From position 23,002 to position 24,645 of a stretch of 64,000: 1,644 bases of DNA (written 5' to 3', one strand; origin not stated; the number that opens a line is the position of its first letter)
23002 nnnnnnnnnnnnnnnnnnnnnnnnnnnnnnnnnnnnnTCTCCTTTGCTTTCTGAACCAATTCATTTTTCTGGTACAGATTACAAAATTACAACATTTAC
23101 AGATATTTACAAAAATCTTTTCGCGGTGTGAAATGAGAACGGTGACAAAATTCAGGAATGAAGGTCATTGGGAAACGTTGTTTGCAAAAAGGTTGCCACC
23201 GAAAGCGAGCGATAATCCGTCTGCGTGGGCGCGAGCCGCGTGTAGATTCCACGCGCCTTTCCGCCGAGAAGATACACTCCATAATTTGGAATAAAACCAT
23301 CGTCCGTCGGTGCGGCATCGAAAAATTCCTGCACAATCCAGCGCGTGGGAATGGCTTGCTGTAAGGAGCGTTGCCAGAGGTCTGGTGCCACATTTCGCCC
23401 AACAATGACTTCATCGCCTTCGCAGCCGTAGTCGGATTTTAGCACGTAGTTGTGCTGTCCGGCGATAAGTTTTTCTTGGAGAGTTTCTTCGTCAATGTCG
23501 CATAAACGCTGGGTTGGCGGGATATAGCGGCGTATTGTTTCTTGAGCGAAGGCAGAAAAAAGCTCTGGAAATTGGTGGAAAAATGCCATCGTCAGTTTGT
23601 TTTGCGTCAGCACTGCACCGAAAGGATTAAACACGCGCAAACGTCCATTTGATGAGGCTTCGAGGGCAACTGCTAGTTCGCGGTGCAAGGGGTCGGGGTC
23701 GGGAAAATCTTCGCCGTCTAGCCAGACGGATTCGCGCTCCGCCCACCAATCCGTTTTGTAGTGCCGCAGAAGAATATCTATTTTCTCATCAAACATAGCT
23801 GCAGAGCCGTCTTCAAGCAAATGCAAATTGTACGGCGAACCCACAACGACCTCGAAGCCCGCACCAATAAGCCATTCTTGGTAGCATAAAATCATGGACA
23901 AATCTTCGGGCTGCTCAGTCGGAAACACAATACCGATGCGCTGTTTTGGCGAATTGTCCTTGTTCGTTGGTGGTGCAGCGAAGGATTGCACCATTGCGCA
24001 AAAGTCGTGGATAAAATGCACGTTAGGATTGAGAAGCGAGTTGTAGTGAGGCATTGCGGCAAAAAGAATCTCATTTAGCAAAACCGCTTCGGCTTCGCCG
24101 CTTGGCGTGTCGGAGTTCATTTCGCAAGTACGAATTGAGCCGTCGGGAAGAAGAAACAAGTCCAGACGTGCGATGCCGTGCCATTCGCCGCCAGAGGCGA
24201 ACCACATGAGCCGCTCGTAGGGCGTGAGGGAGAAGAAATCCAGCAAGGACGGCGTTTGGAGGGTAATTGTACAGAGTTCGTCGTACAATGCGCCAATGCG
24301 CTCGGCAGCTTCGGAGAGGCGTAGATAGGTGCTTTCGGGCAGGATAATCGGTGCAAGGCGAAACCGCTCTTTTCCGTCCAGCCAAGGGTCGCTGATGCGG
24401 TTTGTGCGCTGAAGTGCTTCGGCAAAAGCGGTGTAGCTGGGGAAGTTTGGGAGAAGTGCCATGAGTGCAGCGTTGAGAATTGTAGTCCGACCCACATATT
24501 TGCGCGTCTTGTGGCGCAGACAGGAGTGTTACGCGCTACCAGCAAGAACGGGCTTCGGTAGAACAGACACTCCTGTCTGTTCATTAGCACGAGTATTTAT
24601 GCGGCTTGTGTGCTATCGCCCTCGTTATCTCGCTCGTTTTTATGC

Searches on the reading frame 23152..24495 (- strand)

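Call 44: search_protein_families(library=pfam, proteins=[window:23152-24495:-])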
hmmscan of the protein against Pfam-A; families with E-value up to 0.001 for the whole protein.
window:23152-24495:- (447 aa): 2 families
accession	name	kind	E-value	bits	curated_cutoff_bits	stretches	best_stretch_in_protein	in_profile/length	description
PF03738.19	GSP_synth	-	4.5e-09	36.4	29.3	1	108-420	87-353/371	Glutathionylspermidine synthase preATP-grasp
PF14403.11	CP_ATPgrasp_2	-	0.00017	21.1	32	0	278-394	225-337/374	Circularly permuted ATP-grasp type 2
